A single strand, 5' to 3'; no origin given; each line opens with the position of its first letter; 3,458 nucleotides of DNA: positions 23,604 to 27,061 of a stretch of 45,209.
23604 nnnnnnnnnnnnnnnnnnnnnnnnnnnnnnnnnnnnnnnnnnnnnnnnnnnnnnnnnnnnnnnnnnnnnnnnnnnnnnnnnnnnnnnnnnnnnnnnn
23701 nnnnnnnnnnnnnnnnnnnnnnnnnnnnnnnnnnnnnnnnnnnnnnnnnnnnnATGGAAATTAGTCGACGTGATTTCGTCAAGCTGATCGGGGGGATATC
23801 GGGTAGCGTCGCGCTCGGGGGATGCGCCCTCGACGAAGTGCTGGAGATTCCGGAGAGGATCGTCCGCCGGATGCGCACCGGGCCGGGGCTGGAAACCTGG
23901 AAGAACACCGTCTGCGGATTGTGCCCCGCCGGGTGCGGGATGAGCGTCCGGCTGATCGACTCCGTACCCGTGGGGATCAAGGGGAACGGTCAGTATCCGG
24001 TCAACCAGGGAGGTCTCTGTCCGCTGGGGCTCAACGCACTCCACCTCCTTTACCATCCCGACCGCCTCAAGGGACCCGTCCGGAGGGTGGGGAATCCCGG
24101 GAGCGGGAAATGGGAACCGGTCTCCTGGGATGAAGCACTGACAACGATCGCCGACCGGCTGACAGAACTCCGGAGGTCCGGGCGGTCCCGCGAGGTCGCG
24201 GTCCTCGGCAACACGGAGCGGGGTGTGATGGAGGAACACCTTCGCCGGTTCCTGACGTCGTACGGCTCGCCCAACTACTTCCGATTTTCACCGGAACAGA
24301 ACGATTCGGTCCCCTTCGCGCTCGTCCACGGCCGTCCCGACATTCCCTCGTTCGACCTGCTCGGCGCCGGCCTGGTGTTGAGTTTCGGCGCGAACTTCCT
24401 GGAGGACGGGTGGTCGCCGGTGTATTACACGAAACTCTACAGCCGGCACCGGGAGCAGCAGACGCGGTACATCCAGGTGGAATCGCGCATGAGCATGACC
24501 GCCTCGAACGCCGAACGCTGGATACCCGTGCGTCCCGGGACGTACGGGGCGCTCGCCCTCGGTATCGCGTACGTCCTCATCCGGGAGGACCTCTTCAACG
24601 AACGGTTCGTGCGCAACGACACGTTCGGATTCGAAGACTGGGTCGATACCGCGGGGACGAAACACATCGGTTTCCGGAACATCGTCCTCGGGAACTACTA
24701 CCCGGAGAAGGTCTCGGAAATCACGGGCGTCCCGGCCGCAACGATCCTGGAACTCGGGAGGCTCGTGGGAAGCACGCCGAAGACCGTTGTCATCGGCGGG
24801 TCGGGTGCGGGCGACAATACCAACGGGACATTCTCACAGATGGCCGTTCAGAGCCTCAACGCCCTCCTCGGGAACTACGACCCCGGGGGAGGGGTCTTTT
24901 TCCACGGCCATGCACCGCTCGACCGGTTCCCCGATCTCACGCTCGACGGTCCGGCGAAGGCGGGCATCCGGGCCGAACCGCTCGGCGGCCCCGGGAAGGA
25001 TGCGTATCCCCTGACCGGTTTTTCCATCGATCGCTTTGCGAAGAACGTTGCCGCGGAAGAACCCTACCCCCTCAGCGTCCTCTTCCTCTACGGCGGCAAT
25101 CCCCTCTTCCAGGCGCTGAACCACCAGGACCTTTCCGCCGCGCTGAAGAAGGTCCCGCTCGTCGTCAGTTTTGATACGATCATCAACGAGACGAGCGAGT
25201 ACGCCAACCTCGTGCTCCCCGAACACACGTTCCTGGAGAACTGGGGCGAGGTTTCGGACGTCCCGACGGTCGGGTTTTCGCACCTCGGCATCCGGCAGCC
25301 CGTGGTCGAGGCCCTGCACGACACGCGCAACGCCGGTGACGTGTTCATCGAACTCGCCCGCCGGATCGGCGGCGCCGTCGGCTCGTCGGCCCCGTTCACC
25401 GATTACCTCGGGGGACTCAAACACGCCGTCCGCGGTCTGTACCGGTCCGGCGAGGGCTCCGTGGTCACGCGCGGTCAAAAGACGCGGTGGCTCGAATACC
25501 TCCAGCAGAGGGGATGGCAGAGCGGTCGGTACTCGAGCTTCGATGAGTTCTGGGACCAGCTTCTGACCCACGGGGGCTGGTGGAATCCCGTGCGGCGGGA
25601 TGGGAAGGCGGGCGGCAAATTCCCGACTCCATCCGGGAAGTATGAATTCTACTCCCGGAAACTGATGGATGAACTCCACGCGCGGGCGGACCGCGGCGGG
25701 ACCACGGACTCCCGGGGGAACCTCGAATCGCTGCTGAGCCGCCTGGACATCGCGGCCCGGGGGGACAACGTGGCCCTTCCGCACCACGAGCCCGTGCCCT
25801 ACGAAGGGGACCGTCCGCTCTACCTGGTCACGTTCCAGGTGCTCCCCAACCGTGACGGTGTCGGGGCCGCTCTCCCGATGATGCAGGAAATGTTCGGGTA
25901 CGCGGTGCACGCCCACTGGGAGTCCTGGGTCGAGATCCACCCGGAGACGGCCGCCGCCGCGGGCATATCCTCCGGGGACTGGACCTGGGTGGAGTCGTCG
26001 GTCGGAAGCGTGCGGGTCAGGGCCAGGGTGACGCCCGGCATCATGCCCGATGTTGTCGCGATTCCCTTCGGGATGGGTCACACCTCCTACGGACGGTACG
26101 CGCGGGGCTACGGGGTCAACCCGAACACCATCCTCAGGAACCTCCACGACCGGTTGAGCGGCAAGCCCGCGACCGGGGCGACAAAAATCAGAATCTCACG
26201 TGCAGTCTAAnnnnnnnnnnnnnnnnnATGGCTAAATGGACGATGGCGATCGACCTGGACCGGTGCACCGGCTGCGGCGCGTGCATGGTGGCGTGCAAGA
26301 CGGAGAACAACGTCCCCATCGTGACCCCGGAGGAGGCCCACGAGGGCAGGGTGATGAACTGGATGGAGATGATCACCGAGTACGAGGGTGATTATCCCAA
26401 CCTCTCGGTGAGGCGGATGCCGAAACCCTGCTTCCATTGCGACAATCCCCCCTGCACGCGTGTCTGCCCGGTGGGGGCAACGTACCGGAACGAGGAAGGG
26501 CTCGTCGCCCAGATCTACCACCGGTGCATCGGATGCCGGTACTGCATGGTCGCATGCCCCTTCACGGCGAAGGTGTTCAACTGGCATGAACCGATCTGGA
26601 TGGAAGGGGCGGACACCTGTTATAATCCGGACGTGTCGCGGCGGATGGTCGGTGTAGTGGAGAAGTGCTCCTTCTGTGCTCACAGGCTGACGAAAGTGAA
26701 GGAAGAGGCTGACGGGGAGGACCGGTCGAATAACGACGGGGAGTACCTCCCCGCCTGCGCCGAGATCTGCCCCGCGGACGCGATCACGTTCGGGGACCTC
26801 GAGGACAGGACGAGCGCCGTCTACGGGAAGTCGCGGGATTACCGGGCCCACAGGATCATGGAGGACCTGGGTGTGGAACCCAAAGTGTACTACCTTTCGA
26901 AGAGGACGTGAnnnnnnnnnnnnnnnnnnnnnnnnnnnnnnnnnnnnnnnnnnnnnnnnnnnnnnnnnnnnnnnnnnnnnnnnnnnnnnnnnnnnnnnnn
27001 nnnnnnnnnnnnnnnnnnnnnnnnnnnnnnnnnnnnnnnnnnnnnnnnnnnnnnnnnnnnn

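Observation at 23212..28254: ACIII/Qrc-like complex: split B subunit, FS0 cluster motif retained, but no Cys at the expected Mo-ligand position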

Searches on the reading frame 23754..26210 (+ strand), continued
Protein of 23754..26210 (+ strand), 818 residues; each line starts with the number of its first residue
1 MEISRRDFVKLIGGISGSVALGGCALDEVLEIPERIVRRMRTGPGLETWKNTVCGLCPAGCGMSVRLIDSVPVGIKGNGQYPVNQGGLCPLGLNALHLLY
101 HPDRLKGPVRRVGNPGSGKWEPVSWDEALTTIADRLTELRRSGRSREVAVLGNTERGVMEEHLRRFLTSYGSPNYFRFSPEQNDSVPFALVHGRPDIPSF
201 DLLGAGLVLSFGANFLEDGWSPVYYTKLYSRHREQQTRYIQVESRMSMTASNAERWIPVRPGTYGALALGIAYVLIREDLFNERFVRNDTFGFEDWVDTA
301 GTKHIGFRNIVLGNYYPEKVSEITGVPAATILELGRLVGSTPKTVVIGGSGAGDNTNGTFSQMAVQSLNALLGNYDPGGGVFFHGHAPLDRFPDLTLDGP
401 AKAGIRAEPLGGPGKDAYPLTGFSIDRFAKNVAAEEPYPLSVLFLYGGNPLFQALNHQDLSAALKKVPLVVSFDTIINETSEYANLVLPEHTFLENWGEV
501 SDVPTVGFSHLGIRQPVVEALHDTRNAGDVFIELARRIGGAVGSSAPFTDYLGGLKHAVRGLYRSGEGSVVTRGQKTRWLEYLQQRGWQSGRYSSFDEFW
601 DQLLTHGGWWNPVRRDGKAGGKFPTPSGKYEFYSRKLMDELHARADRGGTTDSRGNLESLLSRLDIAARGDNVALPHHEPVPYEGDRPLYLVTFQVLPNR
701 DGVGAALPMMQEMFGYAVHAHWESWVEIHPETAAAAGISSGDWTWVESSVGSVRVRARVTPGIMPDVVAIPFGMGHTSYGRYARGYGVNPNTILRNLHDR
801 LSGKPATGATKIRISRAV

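Call 66: predict_structure(alignment_id=A1)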
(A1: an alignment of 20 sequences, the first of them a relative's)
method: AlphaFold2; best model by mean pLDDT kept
length: 818 residues; sequences in the alignment: 20
mean_pLDDT: 86.4   pTM: 0.89
mean pLDDT of the five models: 86.4, 85.6, 85.1, 84.9, 84.0
residues with pLDDT >= 90: 472; 70-90: 241; 50-70: 68; < 50: 37
segments of 3 or more residues with pLDDT < 50: 1-27, 618-620, 715-721
pLDDT, mean of each block of 10 residues (from residue 1): 33 36 44 79 86 86 90 89 85 83 91 88 98 98 96 89 96 90 89 89 92 86 84 80 93 94 97 98 95 95 96 98 98 98 92 93 97 89 87 93 93 70 87 93 92 87 95 91 95 93 87 93 95 96 93 96 88 67 70 84 90 61 86 95 78 77 90 94 89 75 67 50 83 97 94 93 95 68 73 90 91 92
secondary structure, 60 per line:
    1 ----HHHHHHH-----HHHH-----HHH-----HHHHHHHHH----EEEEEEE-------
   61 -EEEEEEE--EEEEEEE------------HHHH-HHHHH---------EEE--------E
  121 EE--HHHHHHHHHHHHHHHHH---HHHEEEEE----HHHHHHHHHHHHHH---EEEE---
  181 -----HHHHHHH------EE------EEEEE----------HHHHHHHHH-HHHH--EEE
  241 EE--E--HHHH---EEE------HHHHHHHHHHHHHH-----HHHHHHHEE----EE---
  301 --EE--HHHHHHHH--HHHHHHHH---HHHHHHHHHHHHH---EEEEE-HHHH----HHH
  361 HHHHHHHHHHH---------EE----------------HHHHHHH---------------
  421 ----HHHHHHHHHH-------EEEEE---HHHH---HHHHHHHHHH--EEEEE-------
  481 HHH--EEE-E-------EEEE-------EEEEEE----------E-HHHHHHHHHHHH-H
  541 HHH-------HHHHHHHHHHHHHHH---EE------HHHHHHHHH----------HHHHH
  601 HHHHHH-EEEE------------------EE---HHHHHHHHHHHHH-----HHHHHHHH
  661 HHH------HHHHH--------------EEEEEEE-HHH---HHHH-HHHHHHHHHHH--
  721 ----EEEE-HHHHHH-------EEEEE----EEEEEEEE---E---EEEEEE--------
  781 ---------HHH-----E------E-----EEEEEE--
elements in order (helices of 4 or more, strands of 3 or more residues): H5-11 H17-20 H34-42 E47-53 E62-68 E71-77 H90-93 H95-99 E109-111 E120-122 H125-141 E148-152 H157-170 E174-177 H186-192 E207-211 H222-230 H232-235 E238-242 H248-251 E255-257 H264-277 H283-289 H307-314 H317-324 H328-340 E344-348 H350-353 H358-371 H399-405 H425-434 E442-446 H450-453 H457-466 E469-473 E486-488 E498-501 E509-514 H527-538 H540-543 H551-565 H577-585 H596-606 E608-611 H635-647 H653-663 H670-674 E689-695 H703-706 H708-718 E725-728 H730-735 E743-747 E752-759 E767-772 E811-816

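Call 68: fold_search(model_id=the predicted structure, library=pdb)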
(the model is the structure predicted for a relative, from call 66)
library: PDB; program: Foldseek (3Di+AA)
matches with E <= 10: 998; with E <= 0.001: 181
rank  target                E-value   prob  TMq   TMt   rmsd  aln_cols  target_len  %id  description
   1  6cz7_C                4.0e-54  1.00  0.82  0.83   4.7       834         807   25  The arsenate respiratory reductase (Arr) complex from Shewanella sp. ANA-3 (released 2018-08-15)
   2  6cz7_A                6.5e-54  1.00  0.82  0.82   5.4       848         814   25  The arsenate respiratory reductase (Arr) complex from Shewanella sp. ANA-3 (released 2018-08-15)
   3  2vpw_A                2.0e-43  1.00  0.72  0.80   5.0       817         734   23  Polysulfide reductase with bound menaquinone (released 2008-06-10)
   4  2e7z                  3.1e-42  1.00  0.70  0.78   5.0       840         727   22  Acetylene Hydratase from Pelobacter acetylenicus (released 2007-02-27)
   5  2v45                  4.4e-41  1.00  0.68  0.76   7.9       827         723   20  A New Catalytic Mechanism of Periplasmic Nitrate Reductase from Desulfovibrio desulfuricans ATCC 27774 from Crystallogra (released 2008-03-18)
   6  9vap_A                4.6e-41  1.00  0.68  0.62  10.3       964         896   18  Cryo-EM structure of formate dehydrogenase from Shewanella oneidensis MR-1 (SoFdhAB) (released 2026-04-08)
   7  2v3v                  1.2e-40  1.00  0.68  0.76   8.0       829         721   20  A New Catalytic Mechanism of Periplasmic Nitrate Reductase from Desulfovibrio desulfuricans ATCC 27774 from Crystallogra (released 2008-03-18)
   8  8j83_A                3.5e-40  1.00  0.65  0.59   7.0       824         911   19  Crystal structure of formate dehydrogenase from Methylorubrum extorquens AM1 (released 2023-10-11)
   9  7vw6_A                4.1e-40  1.00  0.64  0.58   7.1       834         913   20  Cryo-EM Structure of Formate Dehydrogenase 1 from Methylorubrum extorquens AM1 (released 2022-06-01)
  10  1fdi                  1.2e-39  1.00  0.64  0.73   7.1       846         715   19  OXIDIZED FORM OF FORMATE DEHYDROGENASE H FROM E. COLI COMPLEXED WITH THE INHIBITOR NITRITE (released 1997-08-20)
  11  2jio                  1.3e-39  1.00  0.67  0.76   8.2       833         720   20  A New Catalytic Mechanism of Periplasmic Nitrate Reductase from Desulfovibrio desulfuricans ATCC 27774 from Crystallogra (released 2008-03-18)
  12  2nap                  1.5e-39  1.00  0.68  0.76   7.3       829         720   20  DISSIMILATORY NITRATE REDUCTASE (NAP) FROM DESULFOVIBRIO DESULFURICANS (released 1999-09-19)
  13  9ktl_A                2.0e-39  1.00  0.66  0.57   7.1       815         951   20  Cryo-EM structure of reduced form of formate dehydrogenase from Rhodobacter aestuarii (RaFDH) with NADH (released 2025-06-18)
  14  5ch7_C                3.0e-38  1.00  0.66  0.61   9.6       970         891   15  Crystal structure of the perchlorate reductase PcrAB - Phe164 gate switch intermediate - from Azospira suillum PS (released 2016-03-09)
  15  5e7o_A                1.1e-37  1.00  0.65  0.60  10.3       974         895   15  Crystal structure of the perchlorate reductase PcrAB mutant W461E of PcrA from Azospira suillum PS (released 2016-03-09)
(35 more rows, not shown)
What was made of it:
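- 23754..26210 (+): Subunit B: Tat-signal protein of 818 aa with the full ArrA/PsrA fold. It keeps the FS0 [4Fe-4S] motif (Cys54/57/61/89) but has no Mo ligand. It is the predicted Mo-free scaffold and the Tat carrier for C. AlphaFold2 model pLDDT 86; Foldseek best match ArrA with TM 0.82 (calls 66, 68).
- On Catalytic Psr/Phs/Arr molybdoenzymes: The AlphaFold2 model has pLDDT 86 and TM 0.82 to ArrA (calls 66, 68).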

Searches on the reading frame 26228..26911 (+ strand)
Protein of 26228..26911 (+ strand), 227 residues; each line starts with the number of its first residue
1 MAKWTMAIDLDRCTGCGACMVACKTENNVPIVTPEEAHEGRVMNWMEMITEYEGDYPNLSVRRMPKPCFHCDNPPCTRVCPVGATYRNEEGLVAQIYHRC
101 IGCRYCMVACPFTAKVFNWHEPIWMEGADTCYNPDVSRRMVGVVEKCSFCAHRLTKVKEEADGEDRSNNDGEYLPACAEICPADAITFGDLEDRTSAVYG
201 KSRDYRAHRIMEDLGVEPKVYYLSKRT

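Call 3: search_protein_families(library=pfam, proteins=[window:26228-26911:+], max_evalue=0.01)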
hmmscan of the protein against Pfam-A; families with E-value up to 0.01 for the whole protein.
window:26228-26911:+ (227 aa): 15 families
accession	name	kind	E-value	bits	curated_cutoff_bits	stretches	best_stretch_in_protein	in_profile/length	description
PF12838.12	Fer4_7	-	4.2e-13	50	27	3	12-84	1-52/52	4Fe-4S dicluster domain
PF00037.32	Fer4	-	1.1e-12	47.6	21.1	2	7-25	2-20/24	4Fe-4S binding domain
PF12837.12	Fer4_6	-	9.1e-12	44.8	25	2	6-25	2-21/24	4Fe-4S binding domain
PF13247.11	Fer4_11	-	3.5e-11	43.6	26.2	1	64-131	6-74/100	4Fe-4S dicluster domain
PF13187.11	Fer4_9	-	6.4e-11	42.5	27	2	12-84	1-51/52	4Fe-4S dicluster domain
PF13237.11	Fer4_10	-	7.1e-11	42.3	25.5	2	61-111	2-53/53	4Fe-4S dicluster domain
PF25160.1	LdpA_Fe-S-bd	-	1e-09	38.4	27.6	1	71-113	5-41/49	LdpA Fe-S cluster-binding domain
PF12797.12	Fer4_2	-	1.4e-09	37.7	24.5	2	4-24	1-21/22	4Fe-4S binding domain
PF13183.11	Fer4_8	-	2.8e-09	37.8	27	1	10-83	2-67/68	4Fe-4S dicluster domain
PF13484.11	Fer4_16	-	2.2e-06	28.8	30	0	12-82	1-65/66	4Fe-4S double cluster binding domain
PF12798.12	Fer4_3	-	6.8e-06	27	27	0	13-24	1-12/15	4Fe-4S binding domain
PF13534.11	Fer4_17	-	1.4e-05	25.9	22.2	1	99-150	1-49/61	4Fe-4S dicluster domain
PF14697.11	Fer4_21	-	3.9e-05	24.1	35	1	8-29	3-24/59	4Fe-4S dicluster domain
PF12800.12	Fer4_4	-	0.00023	21.7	24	1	11-25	2-16/17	4Fe-4S binding domain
PF13459.11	Fer4_15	-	0.0078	17.3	22.4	1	7-24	2-19/66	4Fe-4S single cluster domain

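Call 4: search_protein_families(library=ncbifam, proteins=[window:26228-26911:+], max_evalue=0.01)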
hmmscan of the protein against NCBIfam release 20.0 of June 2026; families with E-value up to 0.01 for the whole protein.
window:26228-26911:+ (227 aa): 57 families (the best 25 are shown)
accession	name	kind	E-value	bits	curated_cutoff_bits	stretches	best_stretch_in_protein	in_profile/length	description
NF041782.1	mnquin_red_QrcC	equivalog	2.7e-84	282.6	400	1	4-226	1-228/239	menaquinone reductase iron-sulfur cluster-binding subunit QrcC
NF045797.1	DsrO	equivalog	4.1e-51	173.7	200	1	2-223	42-234/235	sulfate reduction electron transfer complex DsrMKJOP subunit DsrO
NF041715.1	arsenate_red_ArrB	equivalog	7.3e-39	133.7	450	2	3-123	2-112/233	arsenate respiratory reductase iron-sulfur subunit ArrB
TIGR03149.1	cyt_nit_nrfC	equivalog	5.7e-35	120.7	377.6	2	3-121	38-148/225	cytochrome c nitrite reductase Fe-S protein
NF011569.0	PRK14993.1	equivalog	4.5e-33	114.7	416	1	3-224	43-223/244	tetrathionate reductase subunit TtrB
NF038355.1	FDH3_beta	equivalog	1.2e-25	90.6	240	1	5-199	4-171/180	formate dehydrogenase FDH3 subunit beta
TIGR02951.1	DMSO_dmsB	equivalog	2.8e-25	89.2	214.1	1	7-158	5-154/161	DMSO/selenate family reductase complex B subunit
NF008134.0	PRK10882.1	equivalog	2.7e-24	85.8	263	1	6-193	41-210/329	hydrogenase 2 operon protein HybA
NF045715.1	sulf_resp_HmcB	equivalog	8.6e-21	74.3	420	1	8-193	41-200/307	sulfate respiration complex iron-sulfur protein HmcB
TIGR03478.1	DMSO_red_II_bet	subfamily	5.5e-20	71.5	480.7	1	42-223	107-253/321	DMSO reductase family type II enzyme, iron-sulfur subunit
NF042979.1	EthbenzDh_ebdB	equivalog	5.6e-17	61.6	740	1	44-223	131-275/354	ethylbenzene dehydrogenase subunit beta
TIGR01582.1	FDH-beta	equivalog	4.7e-15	55.4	334.7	1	6-114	24-140/283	formate dehydrogenase subunit beta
NF009408.0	PRK12769.1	equivalog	3e-14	52.1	1003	1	4-188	4-144/659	formate-dependent uric acid utilization protein AegA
NF007658.0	PRK10330.1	equivalog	1.3e-13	50.8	260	1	8-187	7-153/181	electron transport protein HydN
TIGR01660.1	narH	equivalog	1.5e-13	50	524.05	1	36-122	151-238/492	nitrate reductase subunit beta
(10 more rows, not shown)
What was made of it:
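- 26228..26911 (+): Subunit C: FeS protein of 227 aa with no signal peptide and four complete Cys motifs, so four [4Fe-4S] clusters are predicted. It is ActB2/QrcC-like. NCBIfam QrcC scores 283 bits, below the cut-off of 400 (call 4).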

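Call 42: search_solved_structures(query=window:26228-26911:+, max_evalue=1e-10, show_alignments=2)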
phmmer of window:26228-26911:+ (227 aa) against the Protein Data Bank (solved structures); distinct sequences matched with E-value up to 1e-10: 15.
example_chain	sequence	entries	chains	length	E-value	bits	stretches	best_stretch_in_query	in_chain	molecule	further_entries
6f0k_B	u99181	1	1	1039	1.2e-58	201.5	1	3-225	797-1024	Fe-S-cluster-containing hydrogenase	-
6lod_B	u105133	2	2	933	6.9e-48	166.2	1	3-225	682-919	Fe-S-cluster-containing hydrogenase components 1-like protein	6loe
8k9e_B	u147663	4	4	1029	1.3e-44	155.5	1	3-225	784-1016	Fe-S-cluster-containing hydrogenase components 1-like protein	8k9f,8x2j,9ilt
6btm_B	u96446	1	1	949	1.7e-40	142.1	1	51-224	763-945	Alternative Complex III subunit B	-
2vpw_B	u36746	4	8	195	1.9e-34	122.2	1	1-116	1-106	NRFC PROTEIN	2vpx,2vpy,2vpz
6cz7_B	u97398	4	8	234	1.2e-33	119.6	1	5-140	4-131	4Fe-4S ferredoxin, iron-sulfur binding domain protein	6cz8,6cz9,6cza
9vap_B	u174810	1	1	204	1.8e-17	66.6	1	6-200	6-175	4Fe-4S dicluster domain-containing protein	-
2ivf_B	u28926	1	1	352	2.2e-17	66.4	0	51-119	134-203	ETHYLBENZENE DEHYDROGENASE BETA-SUBUNIT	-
4ydd_B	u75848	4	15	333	8.3e-16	61.2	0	44-118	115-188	DMSO reductase family type II enzyme, iron-sulfur subunit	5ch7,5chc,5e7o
4v4c_B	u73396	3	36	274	7.6e-15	58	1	2-121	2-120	Pyrogallol hydroxytransferase small subunit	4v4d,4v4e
1q16_B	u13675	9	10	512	4.9e-14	55.4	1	55-132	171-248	Respiratory nitrate reductase 1 beta chain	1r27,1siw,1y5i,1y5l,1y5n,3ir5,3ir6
9mqx_E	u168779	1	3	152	1.8e-13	53.6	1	6-123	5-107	Fe-S-cluster-containing hydrogenase subunit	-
1y4z_B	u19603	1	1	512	2.8e-13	52.9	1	55-132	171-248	Respiratory nitrate reductase 1 beta chain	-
3egw_B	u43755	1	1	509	3.5e-13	52.6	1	55-132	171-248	Respiratory nitrate reductase 1 beta chain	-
1kqf_B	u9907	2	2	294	7.4e-12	48.3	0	6-118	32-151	FORMATE DEHYDROGENASE, NITRATE-INDUCIBLE, IRON-SULFUR SUBUNIT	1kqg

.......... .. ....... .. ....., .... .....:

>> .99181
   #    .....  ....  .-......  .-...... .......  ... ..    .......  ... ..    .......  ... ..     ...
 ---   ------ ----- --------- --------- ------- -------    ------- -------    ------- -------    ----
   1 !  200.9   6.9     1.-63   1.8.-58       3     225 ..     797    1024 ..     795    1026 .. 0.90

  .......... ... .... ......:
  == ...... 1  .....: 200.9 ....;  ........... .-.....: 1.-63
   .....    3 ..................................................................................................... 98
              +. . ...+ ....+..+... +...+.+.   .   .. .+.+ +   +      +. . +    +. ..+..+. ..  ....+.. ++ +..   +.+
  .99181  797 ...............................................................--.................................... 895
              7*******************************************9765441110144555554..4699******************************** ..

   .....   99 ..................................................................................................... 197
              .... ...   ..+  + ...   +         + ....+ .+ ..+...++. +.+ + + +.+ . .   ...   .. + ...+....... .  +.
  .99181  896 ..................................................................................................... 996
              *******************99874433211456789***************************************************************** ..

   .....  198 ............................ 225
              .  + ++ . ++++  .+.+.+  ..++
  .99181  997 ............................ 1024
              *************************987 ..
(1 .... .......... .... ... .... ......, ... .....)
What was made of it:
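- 26228..26911 (+): PDB: R. marinus ActB residues 797-1024, 201.5 bits, E 1.2e-58 (call 42).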
